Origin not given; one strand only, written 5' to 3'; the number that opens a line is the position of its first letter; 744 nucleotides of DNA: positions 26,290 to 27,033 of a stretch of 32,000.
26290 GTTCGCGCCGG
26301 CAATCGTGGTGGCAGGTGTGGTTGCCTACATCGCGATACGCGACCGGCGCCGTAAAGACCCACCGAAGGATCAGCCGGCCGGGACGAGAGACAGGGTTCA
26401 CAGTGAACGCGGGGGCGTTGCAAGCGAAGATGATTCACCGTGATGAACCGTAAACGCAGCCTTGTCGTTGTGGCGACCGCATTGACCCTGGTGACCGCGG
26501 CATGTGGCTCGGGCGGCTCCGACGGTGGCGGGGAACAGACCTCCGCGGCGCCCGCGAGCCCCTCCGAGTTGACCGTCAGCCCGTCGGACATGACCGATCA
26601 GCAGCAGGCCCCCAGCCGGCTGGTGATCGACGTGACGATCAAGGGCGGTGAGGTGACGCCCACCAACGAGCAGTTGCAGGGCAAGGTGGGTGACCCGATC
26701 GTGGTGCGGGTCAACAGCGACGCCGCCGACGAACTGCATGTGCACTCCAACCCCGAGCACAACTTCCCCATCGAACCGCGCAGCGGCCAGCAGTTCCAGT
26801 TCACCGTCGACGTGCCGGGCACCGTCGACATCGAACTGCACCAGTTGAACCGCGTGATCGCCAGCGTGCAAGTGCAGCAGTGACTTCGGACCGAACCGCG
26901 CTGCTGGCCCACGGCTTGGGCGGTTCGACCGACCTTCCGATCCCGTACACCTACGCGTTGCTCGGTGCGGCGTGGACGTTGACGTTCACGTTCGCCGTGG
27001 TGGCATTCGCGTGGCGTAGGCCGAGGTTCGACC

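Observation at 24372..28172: Translationally coupled four-gene envelope operon of unknown function: two large polytopic proteins, a one-helix protein and a His-rich cupredoxin-like lipoprotein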

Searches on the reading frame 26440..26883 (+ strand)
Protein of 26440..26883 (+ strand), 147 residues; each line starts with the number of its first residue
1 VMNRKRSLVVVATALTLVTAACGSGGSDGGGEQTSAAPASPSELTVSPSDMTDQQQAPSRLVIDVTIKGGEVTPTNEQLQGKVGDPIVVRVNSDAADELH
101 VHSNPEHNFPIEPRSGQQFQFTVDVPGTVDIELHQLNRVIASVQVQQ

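Call 3: search_protein_families(library=pfam, proteins=[window:26440-26883:+], max_evalue=1)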
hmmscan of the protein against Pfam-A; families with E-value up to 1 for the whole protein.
window:26440-26883:+ (147 aa): 0 families

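Call 4: search_protein_families(library=ncbifam, proteins=[window:26440-26883:+], max_evalue=1)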
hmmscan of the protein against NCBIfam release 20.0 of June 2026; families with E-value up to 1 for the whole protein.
window:26440-26883:+ (147 aa): 7 families
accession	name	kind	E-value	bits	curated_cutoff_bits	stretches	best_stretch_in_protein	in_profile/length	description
NF058595.1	invert_tail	domain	0.00012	22.4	37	1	8-62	58-111/113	lipo-invert putative C-terminal anchoring domain-containing protein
NF053532.1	lipo_SCO4651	subfamily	0.0015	18.3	65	1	5-56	2-56/277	SCO4651 family lipoprotein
NF053527.1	lipo_Cory_WKLS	subfamily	0.0022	17.9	105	1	9-80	3-54/166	WKL family lipoprotein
NF040526.1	SCO0930_lipo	equivalog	0.0057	15.9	275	1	4-53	2-51/311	SCO0930 family lipoprotein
NF052551.1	EnvBioLpgNMYCTU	equivalog_domain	0.028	13.8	250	1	5-76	3-73/227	envelope biogenesis lipoprotein LpqN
NF047847.2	SS_mature_LptM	equivalog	0.056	13.5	27.7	1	2-23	1-21/31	LPS translocon maturation chaperone LptM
NF033865.1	fusolisin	equivalog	0.057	11.5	999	1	6-50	8-53/1006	fusolisin family autotransporter serine protease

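Call 7: search_solved_structures(query=window:26440-26883:+, max_evalue=10)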
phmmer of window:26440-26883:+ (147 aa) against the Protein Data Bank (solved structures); distinct sequences matched with E-value up to 10: 18.
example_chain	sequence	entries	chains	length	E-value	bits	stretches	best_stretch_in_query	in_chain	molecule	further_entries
9nfu_C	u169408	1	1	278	0.65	13.6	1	16-53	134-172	scFv 6 Heavy Chain, scFv 6 Light Chain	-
2k7p_A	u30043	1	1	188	0.73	13.4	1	50-94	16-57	Filamin-A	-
2ghw_B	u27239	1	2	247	0.78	13.3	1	16-51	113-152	anti-sars scFv antibody, 80R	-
3x1e_A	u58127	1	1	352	1.2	12.7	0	97-139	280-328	Nitrite reductase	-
3x1n_A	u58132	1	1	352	1.3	12.6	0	97-139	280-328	Nitrite reductase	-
6l4t_8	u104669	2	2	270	1.4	12.5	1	3-65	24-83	Fucoxanthin chlorophyll a/c-binding protein Lhcr4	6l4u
8h3b_A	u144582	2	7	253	2.4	11.7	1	16-52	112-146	Single Chain Variable Fragment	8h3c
8jsb_A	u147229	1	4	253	3.4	11.2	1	16-52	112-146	single chain variable fragment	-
1dzb_A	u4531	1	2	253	4.3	10.9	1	16-52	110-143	SCFV FRAGMENT 1F9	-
8ok8_A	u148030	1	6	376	4.4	10.9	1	10-67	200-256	Variant surface glycoprotein 615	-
7zce_E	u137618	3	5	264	5.6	10.5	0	16-51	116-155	scFv76 single chain fragment | Single chain fragment scFv76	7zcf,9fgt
7w7q_A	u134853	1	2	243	6.1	10.4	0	16-52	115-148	1F11S antibody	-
9v5n_A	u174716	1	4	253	6.2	10.4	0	16-52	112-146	scFv antibody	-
9fgr_E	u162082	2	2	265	6.6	10.3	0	16-50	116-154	scFv76-77 single chain fragment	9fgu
8h73_D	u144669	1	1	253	7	10.2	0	16-52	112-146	Single Chain Variable Fragment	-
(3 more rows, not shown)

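Call 12: find_homologous_proteins(query=window:26440-26883:+)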
Query window:26440-26883:+ (147 aa): 1061 proteins with E <= 0.001 among 1148 candidates; the best 120 are listed.
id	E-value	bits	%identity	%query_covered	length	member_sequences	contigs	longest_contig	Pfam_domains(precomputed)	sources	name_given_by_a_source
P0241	1.5e-83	296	95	99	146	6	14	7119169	-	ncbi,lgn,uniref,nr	ncbi:hypothetical protein D806_063830 [Mycolicibacterium smegmatis MKD8]|uniref:EfeO-type cupredoxin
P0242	2.5e-82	292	94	99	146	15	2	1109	-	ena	-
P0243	1.8e-80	286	94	99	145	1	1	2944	-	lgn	-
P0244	6.0e-73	261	86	100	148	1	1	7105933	-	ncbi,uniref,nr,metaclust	ncbi:hypothetical protein [Mycolicibacterium goodii]|uniref:EfeO-type cupredoxin-like domain-contain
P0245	9.7e-72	257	83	100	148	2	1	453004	-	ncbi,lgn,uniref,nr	ncbi:hypothetical protein [Mycolicibacterium goodii]|uniref:hypothetical protein n=1 Tax=Mycolicibac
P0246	7.3e-70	251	82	100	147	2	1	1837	-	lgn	-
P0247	3.6e-69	249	83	100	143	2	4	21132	-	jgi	jgi:ABC-type Fe3+-hydroxamate transport system substrate-binding protein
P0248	9.9e-69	248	83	100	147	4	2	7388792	-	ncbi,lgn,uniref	ncbi:hypothetical protein [Mycolicibacterium wolinskyi]|uniref:hypothetical protein n=1 Tax=Mycolici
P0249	2.1e-67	243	89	99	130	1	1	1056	-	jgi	jgi:ABC-type glycerol-3-phosphate transport system substrate-binding protein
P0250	3.0e-65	236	78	99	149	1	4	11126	-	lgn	-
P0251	7.8e-64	232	76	100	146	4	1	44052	-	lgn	-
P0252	8.6e-64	232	78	99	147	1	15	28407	-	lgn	-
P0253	1.3e-63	231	76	100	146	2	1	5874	-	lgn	-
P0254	1.6e-63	231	77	100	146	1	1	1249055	-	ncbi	ncbi:hypothetical protein ABQF34_00565 [Mycolicibacterium boenickei]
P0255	1.8e-63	231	77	100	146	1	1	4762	-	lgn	-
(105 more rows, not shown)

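Call 24: predict_structure(alignment_id=A1)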
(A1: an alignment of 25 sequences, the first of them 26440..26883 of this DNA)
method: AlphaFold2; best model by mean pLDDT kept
length: 147 residues; sequences in the alignment: 25
mean_pLDDT: 78.7   pTM: 0.59
mean pLDDT of the five models: 78.7, 76.8, 76.3, 76.1, 75.7
residues with pLDDT >= 90: 87; 70-90: 2; 50-70: 33; < 50: 25
segments of 3 or more residues with pLDDT < 50: 1-3, 13-15, 23-36
pLDDT, mean of each block of 10 residues (from residue 1): 52 51 42 46 58 67 96 96 96 98 96 98 97 97 97
secondary structure, 60 per line:
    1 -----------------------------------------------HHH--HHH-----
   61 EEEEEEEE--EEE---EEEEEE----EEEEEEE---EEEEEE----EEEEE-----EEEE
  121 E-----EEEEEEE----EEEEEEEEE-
elements in order: E61-68 E71-73 E77-82 E87-93 E97-102 E107-111 E117-121 E127-133 E138-146

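Call 27: fold_search(model_id=the predicted structure, library=pdb)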
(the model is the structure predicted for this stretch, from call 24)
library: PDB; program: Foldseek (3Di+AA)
matches with E <= 10: 1664; with E <= 0.001: 328
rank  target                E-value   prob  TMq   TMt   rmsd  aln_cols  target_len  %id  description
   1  2cua_A                2.0e-06  1.00  0.46  0.53   3.6       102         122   20  THE CUA DOMAIN OF CYTOCHROME BA3 FROM THERMUS THERMOPHILUS (released 1999-05-28)
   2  5u7n_B                2.7e-06  1.00  0.44  0.53   3.8        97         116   20  CRYSTAL STRUCTURE OF A CHIMERIC CUA DOMAIN (SUBUNIT II) OF CYTOCHROME BA3 FROM THERMUS THERMOPHILUS WITH THE AMICYANIN (released 2017-11-22)
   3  2cua_B                3.9e-06  1.00  0.44  0.48   3.9       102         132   20  THE CUA DOMAIN OF CYTOCHROME BA3 FROM THERMUS THERMOPHILUS (released 1999-05-28)
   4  5u7n_G                4.6e-06  1.00  0.44  0.56   3.8        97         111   20  CRYSTAL STRUCTURE OF A CHIMERIC CUA DOMAIN (SUBUNIT II) OF CYTOCHROME BA3 FROM THERMUS THERMOPHILUS WITH THE AMICYANIN (released 2017-11-22)
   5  5u7n_E                5.5e-06  1.00  0.46  0.57   3.5        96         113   20  CRYSTAL STRUCTURE OF A CHIMERIC CUA DOMAIN (SUBUNIT II) OF CYTOCHROME BA3 FROM THERMUS THERMOPHILUS WITH THE AMICYANIN (released 2017-11-22)
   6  2fwl_MODEL_1_B        5.8e-06  1.00  0.43  0.47   3.8       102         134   20  The cytochrome c552/CuA complex from Thermus thermophilus (released 2006-03-28)
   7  5ndc_B                6.2e-06  1.00  0.46  0.42   3.3       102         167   20  Structure of ba3-type cytochrome c oxidase from Thermus thermophilus by serial femtosecond crystallography (released 2017-08-23)
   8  5u7n_A                1.2e-05  1.00  0.44  0.54   3.8        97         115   20  CRYSTAL STRUCTURE OF A CHIMERIC CUA DOMAIN (SUBUNIT II) OF CYTOCHROME BA3 FROM THERMUS THERMOPHILUS WITH THE AMICYANIN (released 2017-11-22)
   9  5u7n_F                1.2e-05  1.00  0.46  0.58   3.5        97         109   20  CRYSTAL STRUCTURE OF A CHIMERIC CUA DOMAIN (SUBUNIT II) OF CYTOCHROME BA3 FROM THERMUS THERMOPHILUS WITH THE AMICYANIN (released 2017-11-22)
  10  6pty_A                1.2e-05  1.00  0.46  0.54   3.5       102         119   20  Soluble model of human CuA (Tt3Lh) (released 2019-11-20)
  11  6ptt_A                1.5e-05  1.00  0.45  0.54   3.6       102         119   20  Soluble model of Arabidopsis thaliana CuA (Tt3LAt) (released 2019-11-20)
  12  5u7n_D                1.6e-05  1.00  0.44  0.54   3.8        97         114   20  CRYSTAL STRUCTURE OF A CHIMERIC CUA DOMAIN (SUBUNIT II) OF CYTOCHROME BA3 FROM THERMUS THERMOPHILUS WITH THE AMICYANIN (released 2017-11-22)
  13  7wgu_B                3.0e-05  1.00  0.44  0.21   3.6        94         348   15  Crystal structure of metal-binding protein EfeO from Escherichia coli (released 2022-12-14)
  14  1iuz                  3.2e-05  1.00  0.42  0.60   3.4       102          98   11  PLASTOCYANIN (released 1997-08-20)
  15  7pcy                  3.8e-05  1.00  0.43  0.61   3.3       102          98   13  THE CRYSTAL STRUCTURE OF PLASTOCYANIN FROM A GREEN ALGA, ENTEROMORPHA PROLIFERA (released 1990-07-15)
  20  8vuk                  4.8e-05  1.00  0.44  0.66   3.1        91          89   13  The crystal structure of Brucella abortus FtrB at 1.3 Angstrom resolution (released 2025-01-22)
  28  4hcf_A                7.2e-05  1.00  0.43  0.64   3.5        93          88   11  Crystal Structure of Uncharacterized Cupredoxin-like Domain Protein Cupredoxin_1 with Copper Bound from Bacillus anthr (released 2012-10-17)
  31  7wgu_A                7.2e-05  1.00  0.42  0.20   3.5        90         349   13  Crystal structure of metal-binding protein EfeO from Escherichia coli (released 2022-12-14)
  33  4hcf_B                7.7e-05  1.00  0.45  0.63   3.9        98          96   11  Crystal Structure of Uncharacterized Cupredoxin-like Domain Protein Cupredoxin_1 with Copper Bound from Bacillus anthr (released 2012-10-17)
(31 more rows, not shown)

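Call 113: search_solved_structures(query=A4, max_evalue=10, show_alignments=2)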
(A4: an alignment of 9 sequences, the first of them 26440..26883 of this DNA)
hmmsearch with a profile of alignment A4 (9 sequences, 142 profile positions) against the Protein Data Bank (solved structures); distinct sequences matched with E-value up to 10: 41.
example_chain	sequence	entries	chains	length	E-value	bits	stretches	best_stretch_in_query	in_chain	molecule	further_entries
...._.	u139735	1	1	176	0.00031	24.1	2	80-122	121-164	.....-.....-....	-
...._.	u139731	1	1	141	0.00045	23.5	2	80-122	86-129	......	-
3x1e_A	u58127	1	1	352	0.00054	23.3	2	2-52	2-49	Nitrite reductase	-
3x1n_A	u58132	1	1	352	0.00096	22.5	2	2-52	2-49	Nitrite reductase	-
3x1f_A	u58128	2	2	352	0.0042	20.4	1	2-52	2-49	Nitrite reductase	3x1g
6the_A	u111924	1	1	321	0.009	19.3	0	73-124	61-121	Copper-containing nitrite reductase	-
1ehk_B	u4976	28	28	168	0.011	19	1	72-126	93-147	BA3-TYPE CYTOCHROME-C OXIDASE | Cytochrome c oxidase polypeptide II | Cytochrome c oxidase subunit 2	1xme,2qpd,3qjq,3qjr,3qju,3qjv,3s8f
3s33_B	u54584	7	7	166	0.011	19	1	72-126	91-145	Cytochrome c oxidase subunit 2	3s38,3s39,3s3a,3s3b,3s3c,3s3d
3eh3_B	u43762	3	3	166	0.011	19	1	72-126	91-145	Cytochrome c oxidase subunit 2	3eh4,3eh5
6ptt_A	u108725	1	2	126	0.011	19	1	72-126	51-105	Cytochrome c oxidase subunit 2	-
2qpe_B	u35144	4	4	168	0.011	19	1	72-126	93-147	Cytochrome c oxidase subunit 2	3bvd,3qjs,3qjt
6pty_A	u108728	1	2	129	0.012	19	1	72-126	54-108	Cytochrome c oxidase subunit 2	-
5u7n_A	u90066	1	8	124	0.014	18.7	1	74-126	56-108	Cytochrome c oxidase subunit 2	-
2lln_A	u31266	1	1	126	0.015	18.6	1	74-126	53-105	Cytochrome c oxidase subunit 2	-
2fwl_B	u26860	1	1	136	0.017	18.5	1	74-126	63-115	Cytochrome c oxidase subunit II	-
2cua_A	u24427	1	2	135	0.017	18.4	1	74-126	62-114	PROTEIN (CUA)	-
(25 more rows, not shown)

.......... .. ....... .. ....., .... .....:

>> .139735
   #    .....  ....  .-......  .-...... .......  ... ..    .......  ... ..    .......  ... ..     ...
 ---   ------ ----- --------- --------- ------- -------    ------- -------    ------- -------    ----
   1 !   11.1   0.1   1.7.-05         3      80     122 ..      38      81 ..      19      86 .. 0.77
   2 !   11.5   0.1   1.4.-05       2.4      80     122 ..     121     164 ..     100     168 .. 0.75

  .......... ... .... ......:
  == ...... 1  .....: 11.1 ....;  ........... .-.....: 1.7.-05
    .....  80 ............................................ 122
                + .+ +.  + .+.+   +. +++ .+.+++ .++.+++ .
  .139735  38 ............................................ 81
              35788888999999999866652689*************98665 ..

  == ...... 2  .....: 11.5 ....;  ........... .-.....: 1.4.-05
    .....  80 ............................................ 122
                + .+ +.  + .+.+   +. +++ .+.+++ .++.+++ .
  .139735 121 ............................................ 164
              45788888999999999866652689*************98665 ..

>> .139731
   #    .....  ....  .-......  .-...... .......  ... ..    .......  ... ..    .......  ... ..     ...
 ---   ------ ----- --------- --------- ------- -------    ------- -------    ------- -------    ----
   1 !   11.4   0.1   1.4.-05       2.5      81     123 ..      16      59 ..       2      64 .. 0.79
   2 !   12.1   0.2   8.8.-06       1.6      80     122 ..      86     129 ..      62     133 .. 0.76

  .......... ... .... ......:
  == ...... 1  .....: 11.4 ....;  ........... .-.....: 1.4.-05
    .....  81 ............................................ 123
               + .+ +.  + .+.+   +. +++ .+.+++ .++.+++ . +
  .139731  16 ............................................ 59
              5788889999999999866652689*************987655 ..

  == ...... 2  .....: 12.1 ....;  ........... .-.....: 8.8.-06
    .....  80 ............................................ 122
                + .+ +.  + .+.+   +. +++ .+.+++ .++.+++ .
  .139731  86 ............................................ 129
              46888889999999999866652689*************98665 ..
